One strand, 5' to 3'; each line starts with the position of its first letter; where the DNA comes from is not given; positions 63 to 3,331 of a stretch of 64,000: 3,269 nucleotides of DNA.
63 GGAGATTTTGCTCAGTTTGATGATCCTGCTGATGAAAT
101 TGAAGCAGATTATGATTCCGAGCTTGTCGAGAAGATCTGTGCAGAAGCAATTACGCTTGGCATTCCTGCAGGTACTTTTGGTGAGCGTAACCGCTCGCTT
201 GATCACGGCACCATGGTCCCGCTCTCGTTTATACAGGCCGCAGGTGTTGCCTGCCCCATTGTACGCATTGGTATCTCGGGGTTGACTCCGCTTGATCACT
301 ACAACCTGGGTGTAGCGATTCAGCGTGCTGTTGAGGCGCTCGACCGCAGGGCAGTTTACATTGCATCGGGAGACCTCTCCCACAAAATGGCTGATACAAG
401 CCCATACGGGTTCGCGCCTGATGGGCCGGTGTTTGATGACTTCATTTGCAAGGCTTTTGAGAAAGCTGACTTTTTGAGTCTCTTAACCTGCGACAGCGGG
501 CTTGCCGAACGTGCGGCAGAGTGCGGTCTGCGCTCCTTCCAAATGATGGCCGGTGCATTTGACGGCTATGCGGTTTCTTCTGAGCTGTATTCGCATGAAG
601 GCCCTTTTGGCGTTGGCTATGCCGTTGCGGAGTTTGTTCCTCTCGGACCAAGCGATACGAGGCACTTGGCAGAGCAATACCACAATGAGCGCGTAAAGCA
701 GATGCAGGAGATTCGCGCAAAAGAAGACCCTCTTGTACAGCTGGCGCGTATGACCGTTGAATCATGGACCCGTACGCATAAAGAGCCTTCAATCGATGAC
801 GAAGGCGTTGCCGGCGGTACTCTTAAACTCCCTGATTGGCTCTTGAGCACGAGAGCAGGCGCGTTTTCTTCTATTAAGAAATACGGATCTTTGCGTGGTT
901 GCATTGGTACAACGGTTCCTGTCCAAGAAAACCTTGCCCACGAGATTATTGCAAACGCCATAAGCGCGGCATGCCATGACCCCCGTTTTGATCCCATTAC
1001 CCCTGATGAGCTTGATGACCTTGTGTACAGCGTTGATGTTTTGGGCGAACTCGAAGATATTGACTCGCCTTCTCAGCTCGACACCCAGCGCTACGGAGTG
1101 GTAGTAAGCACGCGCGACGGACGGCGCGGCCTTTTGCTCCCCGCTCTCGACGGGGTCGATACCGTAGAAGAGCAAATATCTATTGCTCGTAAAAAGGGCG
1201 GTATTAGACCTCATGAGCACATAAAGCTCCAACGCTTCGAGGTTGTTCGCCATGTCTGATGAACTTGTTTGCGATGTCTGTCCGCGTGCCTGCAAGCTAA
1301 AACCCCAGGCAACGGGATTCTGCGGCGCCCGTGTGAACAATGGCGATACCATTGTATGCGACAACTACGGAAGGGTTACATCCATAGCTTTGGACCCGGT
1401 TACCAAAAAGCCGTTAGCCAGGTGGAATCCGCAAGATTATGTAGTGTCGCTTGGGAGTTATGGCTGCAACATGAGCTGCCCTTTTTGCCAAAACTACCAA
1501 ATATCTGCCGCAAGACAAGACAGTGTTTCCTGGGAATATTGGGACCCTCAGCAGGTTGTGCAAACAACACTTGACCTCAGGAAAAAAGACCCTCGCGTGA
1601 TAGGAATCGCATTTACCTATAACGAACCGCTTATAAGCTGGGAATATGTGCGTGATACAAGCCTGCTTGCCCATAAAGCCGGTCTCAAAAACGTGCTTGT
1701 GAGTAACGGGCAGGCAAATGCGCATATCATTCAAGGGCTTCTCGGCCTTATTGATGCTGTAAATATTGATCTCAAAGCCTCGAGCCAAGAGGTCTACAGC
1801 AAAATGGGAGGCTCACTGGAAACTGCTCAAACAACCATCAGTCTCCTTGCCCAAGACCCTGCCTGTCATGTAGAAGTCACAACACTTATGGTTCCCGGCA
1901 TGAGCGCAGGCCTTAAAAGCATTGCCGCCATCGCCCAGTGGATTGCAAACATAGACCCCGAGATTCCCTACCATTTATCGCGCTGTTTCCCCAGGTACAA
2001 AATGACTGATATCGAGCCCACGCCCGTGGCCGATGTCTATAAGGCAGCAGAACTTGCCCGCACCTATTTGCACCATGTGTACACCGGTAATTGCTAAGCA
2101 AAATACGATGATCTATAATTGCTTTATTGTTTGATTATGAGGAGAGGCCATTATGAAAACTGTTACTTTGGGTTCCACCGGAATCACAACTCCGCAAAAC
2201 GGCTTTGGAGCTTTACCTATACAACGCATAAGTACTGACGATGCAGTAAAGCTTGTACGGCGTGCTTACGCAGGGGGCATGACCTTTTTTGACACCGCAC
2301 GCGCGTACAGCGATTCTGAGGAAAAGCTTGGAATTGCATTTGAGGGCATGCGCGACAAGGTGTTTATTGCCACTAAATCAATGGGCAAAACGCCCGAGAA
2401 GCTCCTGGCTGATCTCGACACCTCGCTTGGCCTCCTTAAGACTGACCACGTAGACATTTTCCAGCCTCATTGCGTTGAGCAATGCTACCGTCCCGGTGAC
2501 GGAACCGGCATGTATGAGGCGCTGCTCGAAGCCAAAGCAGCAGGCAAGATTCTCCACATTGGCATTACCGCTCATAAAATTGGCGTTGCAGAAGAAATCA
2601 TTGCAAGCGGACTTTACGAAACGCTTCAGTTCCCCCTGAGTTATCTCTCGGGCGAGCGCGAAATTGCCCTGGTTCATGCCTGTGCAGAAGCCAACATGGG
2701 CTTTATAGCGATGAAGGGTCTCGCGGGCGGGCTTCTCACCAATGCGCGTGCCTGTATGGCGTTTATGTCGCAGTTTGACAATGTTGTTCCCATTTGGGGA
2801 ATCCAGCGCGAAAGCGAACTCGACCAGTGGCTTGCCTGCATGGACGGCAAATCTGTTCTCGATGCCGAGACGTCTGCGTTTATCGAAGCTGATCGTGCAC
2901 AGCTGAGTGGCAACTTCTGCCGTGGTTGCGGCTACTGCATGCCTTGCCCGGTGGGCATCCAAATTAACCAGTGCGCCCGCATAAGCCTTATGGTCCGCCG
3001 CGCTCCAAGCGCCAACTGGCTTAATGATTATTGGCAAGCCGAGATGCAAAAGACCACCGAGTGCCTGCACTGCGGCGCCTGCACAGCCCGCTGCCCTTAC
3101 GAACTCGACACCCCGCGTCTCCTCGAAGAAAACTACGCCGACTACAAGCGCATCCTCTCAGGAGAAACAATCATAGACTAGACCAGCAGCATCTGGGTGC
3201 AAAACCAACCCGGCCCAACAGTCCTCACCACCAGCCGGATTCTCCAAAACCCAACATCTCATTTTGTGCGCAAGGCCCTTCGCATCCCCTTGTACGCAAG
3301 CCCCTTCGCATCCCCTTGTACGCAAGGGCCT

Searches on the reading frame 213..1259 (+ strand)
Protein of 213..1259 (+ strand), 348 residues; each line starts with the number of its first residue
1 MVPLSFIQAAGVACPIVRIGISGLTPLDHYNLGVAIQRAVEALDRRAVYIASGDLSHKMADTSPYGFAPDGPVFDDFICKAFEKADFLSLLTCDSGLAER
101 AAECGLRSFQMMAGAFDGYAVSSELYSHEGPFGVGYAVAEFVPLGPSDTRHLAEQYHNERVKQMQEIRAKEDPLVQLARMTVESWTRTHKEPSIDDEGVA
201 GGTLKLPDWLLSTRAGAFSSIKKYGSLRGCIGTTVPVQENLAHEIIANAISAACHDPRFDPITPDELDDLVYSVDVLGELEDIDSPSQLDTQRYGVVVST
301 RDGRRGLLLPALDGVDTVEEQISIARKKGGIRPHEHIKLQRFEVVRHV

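Call 36: search_protein_families(library=pfam, proteins=[window:213-1259:+], max_evalue=0.00001)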
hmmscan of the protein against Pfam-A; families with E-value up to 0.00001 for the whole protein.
window:213-1259:+ (348 aa): 2 families
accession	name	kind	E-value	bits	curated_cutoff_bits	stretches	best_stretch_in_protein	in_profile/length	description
PF01871.22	AMMECR1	-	3e-40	137.9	25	1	175-345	1-166/168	AMMECR1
PF02900.23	LigB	-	5.2e-21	75.4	26.3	1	1-138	122-268/269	Catalytic LigB subunit of aromatic ring-opening dioxygenase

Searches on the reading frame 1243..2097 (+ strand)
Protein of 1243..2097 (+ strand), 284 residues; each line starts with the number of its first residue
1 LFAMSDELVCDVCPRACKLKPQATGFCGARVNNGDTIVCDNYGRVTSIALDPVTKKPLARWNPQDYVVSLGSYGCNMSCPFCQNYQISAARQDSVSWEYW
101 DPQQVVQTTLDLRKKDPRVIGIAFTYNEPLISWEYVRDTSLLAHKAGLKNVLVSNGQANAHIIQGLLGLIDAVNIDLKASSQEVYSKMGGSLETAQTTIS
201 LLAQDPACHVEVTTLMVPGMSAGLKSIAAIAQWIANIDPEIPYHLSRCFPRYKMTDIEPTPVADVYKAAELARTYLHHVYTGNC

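Call 36: search_protein_families(library=pfam, proteins=[window:1243-2097:+], max_evalue=0.00001)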
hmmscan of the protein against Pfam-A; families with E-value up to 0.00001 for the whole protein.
window:1243-2097:+ (284 aa): 1 family
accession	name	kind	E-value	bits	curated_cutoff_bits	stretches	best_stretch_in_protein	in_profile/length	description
PF04055.27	Radical_SAM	-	2.2e-14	54.4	29.5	1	72-203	4-137/166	Radical SAM superfamily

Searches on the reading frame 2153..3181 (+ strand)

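Call 36: search_protein_families(library=pfam, proteins=[window:2153-3181:+], max_evalue=0.00001)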
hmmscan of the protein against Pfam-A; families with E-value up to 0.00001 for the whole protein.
window:2153-3181:+ (342 aa): 3 families
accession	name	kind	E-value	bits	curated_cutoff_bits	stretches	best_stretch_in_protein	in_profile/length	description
PF00248.27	Aldo_ket_red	-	2.8e-29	102.6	24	1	19-199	7-201/291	Aldo/keto reductase family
PF13534.11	Fer4_17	-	5.8e-09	36.8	22.2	1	255-319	1-61/61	4Fe-4S dicluster domain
PF13187.11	Fer4_9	-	1.6e-06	28.5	27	1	256-317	2-50/52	4Fe-4S dicluster domain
